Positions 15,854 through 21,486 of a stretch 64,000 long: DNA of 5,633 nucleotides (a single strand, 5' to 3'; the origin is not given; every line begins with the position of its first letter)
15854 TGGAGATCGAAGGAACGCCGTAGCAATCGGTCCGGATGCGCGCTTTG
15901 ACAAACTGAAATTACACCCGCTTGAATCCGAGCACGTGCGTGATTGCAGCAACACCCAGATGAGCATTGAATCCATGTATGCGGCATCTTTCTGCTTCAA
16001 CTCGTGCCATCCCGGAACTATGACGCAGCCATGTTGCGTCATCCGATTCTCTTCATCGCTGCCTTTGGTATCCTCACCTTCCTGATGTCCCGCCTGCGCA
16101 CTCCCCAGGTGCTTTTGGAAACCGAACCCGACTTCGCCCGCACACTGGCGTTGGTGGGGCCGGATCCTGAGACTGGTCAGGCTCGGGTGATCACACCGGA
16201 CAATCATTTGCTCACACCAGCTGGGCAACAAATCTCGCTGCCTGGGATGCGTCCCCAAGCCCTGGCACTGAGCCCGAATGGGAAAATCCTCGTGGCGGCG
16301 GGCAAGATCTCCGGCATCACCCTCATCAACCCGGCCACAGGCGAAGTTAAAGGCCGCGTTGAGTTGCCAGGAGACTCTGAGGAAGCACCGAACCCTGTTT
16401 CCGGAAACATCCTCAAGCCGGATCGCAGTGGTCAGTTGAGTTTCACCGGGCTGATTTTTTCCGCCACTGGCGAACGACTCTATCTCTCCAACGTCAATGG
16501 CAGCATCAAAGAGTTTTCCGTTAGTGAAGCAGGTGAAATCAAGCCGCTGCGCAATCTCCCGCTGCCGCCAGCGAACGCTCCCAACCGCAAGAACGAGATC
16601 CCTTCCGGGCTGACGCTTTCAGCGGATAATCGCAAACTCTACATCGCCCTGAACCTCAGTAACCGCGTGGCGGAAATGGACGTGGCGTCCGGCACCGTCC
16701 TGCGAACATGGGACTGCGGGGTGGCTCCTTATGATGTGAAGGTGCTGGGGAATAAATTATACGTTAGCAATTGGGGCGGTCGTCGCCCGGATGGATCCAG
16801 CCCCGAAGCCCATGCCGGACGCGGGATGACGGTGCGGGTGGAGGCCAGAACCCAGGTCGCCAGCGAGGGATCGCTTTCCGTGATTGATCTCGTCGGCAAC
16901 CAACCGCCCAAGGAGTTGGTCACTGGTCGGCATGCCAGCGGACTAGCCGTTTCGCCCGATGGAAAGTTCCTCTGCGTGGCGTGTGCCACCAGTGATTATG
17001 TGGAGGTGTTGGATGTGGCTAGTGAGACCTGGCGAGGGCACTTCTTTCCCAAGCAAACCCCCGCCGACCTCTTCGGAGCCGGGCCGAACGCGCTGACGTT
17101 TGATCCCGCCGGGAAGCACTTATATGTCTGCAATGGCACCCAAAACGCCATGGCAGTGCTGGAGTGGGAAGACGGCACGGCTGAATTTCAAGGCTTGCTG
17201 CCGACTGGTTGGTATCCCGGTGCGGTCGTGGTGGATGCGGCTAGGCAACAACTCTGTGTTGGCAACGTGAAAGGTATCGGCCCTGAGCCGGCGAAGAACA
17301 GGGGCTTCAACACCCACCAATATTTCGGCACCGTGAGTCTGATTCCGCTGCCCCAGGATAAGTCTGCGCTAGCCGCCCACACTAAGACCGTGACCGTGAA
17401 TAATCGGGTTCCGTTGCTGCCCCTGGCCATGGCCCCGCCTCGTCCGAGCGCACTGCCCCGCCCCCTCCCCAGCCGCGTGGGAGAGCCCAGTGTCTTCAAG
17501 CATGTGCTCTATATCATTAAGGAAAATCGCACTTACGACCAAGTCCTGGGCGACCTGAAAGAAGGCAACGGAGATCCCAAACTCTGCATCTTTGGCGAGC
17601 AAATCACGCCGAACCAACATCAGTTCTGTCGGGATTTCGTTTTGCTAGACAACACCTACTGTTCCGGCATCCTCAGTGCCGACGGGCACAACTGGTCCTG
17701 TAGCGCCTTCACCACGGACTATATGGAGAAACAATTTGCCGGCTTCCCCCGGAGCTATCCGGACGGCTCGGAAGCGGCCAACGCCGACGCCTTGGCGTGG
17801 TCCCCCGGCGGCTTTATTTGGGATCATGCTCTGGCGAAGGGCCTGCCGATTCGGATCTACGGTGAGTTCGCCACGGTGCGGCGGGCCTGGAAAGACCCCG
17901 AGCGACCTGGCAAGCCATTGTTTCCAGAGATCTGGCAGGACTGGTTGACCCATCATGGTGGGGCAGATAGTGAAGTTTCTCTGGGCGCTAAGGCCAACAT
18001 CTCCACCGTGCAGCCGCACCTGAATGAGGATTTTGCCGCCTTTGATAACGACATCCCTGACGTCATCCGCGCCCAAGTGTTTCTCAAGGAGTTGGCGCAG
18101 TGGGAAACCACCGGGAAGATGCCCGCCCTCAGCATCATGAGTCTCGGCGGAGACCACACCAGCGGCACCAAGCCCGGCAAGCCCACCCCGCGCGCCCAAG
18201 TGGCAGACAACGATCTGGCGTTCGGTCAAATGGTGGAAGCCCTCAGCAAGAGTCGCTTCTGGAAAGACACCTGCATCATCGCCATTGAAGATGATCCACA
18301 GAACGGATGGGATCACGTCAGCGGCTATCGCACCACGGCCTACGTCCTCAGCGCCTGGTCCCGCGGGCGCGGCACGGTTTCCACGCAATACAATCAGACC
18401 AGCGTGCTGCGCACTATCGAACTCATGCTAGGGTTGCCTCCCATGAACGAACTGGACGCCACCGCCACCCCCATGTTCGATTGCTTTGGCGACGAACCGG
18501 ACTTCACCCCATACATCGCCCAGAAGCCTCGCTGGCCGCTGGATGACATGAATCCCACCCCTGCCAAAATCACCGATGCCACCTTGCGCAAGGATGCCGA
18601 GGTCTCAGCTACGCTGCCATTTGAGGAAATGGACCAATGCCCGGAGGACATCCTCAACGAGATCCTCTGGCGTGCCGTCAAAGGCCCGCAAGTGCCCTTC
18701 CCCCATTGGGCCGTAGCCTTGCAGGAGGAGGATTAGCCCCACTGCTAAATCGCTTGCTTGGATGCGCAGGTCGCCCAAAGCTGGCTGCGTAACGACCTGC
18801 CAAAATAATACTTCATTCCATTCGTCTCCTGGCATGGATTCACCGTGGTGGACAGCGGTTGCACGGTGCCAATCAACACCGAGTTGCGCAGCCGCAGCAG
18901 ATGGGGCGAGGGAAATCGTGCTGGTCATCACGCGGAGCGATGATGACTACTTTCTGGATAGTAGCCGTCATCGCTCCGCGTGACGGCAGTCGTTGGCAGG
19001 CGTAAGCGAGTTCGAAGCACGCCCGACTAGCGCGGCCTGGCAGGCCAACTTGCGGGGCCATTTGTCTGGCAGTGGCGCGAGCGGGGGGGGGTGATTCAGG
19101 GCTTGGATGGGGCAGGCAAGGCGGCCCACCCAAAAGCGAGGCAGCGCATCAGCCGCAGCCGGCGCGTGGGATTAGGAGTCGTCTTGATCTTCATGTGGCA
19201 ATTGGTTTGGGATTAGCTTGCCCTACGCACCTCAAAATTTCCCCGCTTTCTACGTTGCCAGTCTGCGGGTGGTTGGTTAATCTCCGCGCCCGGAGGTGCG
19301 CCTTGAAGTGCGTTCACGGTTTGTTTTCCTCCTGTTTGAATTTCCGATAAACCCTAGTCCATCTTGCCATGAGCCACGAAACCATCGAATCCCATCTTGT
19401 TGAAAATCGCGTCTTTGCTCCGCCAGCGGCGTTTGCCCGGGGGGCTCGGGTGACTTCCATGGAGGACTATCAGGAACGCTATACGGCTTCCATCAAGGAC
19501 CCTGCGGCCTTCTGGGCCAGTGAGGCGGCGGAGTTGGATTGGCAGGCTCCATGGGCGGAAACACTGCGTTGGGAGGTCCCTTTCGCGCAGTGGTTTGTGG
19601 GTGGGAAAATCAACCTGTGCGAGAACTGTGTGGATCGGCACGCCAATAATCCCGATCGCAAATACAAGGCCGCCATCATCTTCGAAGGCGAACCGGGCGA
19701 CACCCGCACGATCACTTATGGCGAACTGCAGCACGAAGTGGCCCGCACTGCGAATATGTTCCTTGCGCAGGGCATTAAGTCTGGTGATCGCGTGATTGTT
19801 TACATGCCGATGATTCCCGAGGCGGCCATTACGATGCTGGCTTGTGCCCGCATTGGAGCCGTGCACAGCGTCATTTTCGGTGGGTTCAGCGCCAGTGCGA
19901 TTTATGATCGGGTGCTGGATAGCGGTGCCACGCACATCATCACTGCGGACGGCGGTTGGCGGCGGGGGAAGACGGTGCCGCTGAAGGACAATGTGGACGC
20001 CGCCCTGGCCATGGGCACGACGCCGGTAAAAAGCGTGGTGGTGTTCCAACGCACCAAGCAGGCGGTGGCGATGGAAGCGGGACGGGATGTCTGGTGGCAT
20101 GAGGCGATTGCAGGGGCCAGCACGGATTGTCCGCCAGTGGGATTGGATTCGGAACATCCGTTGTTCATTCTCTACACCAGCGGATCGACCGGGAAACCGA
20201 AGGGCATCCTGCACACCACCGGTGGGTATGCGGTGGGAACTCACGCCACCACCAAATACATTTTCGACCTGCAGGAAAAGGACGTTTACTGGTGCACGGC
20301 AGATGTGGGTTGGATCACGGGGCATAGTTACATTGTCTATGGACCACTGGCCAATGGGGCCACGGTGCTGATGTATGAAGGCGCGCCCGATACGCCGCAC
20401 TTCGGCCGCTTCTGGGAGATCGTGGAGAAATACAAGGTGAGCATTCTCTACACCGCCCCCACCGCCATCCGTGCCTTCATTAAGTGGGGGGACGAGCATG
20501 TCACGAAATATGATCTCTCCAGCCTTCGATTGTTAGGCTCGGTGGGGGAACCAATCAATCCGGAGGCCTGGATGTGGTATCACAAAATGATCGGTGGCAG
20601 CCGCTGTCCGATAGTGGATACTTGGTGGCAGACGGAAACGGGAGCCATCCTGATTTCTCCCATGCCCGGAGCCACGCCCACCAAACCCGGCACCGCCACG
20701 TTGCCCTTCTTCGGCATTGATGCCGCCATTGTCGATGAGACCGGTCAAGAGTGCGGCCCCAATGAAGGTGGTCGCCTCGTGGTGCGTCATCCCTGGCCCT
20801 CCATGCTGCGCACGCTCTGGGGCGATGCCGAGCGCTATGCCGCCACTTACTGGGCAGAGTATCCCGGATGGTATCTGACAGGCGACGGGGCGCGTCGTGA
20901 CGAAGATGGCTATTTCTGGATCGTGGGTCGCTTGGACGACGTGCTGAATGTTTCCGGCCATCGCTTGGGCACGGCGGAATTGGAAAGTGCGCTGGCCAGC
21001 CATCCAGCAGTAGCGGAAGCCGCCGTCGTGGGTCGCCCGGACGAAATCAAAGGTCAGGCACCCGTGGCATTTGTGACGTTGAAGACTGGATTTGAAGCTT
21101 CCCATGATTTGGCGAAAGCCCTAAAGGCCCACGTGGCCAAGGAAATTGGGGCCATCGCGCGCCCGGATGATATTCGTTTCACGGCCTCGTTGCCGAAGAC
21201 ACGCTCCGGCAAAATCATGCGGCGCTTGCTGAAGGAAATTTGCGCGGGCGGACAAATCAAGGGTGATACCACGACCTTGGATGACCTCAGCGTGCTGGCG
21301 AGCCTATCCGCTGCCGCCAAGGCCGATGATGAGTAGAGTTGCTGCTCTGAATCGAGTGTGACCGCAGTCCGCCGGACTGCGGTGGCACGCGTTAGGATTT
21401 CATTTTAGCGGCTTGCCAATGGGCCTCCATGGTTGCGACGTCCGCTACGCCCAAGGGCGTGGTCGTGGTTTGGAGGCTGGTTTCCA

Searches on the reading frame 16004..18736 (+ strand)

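Call 10: search_protein_families(library=pfam, proteins=[window:16004-18736:+], max_evalue=0.0001)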
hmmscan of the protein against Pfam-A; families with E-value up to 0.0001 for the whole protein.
window:16004-18736:+ (910 aa): 5 families
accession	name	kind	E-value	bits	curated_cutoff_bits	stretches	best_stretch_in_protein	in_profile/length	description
PF10282.15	Lactonase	-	3.1e-12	46.8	21.7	1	289-396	123-228/344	Lactonase, 7-bladed beta-propeller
PF04185.19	Phosphoesterase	-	1.9e-10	40.9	23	1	677-812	209-356/356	Phosphoesterase family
PF25174.1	Beta-prop_THOC3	-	1.5e-05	24.5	305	0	293-392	73-162/272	THOC3 beta-propeller domain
PF08450.18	SGL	-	2.1e-05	24.7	26.3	0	146-240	135-224/246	SMP-30/Gluconolactonase/LRE-like region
PF12894.13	ANAPC4_WD40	-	8.7e-05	23.1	22.9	0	308-351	38-80/91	Anaphase-promoting complex subunit 4 WD40 domain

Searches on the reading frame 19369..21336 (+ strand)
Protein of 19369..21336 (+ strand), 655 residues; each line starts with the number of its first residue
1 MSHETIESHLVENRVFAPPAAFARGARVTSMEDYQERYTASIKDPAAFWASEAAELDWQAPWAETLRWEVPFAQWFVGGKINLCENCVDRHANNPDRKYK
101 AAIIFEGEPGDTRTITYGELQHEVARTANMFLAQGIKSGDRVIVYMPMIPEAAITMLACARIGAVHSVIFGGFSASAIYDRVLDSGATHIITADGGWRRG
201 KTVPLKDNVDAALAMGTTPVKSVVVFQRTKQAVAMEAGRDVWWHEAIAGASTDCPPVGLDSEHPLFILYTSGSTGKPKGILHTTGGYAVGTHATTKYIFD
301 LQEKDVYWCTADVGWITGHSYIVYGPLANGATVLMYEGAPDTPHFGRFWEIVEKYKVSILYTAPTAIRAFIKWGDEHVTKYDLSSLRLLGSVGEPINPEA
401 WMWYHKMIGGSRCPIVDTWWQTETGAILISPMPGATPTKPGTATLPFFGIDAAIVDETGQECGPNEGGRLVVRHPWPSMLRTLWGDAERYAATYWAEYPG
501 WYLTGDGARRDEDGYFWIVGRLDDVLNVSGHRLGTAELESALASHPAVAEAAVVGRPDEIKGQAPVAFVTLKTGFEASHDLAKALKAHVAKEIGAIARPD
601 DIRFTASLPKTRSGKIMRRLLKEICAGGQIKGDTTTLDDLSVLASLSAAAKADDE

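Call 10: search_protein_families(library=pfam, proteins=[window:19369-21336:+], max_evalue=0.0001)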
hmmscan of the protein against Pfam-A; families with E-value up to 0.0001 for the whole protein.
window:19369-21336:+ (655 aa): 3 families
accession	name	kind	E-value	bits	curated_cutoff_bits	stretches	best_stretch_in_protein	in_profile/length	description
PF00501.34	AMP-binding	-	1.8e-85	287.5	29.9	1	99-476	10-378/384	AMP-binding enzyme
PF13193.12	AMP-binding_C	-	1e-30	106.9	24.5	1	537-615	1-76/76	AMP-binding enzyme C-terminal domain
PF16177.11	ACAS_N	-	6.8e-19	67.9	27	1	34-87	1-55/55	Acetyl-coenzyme A synthetase N-terminus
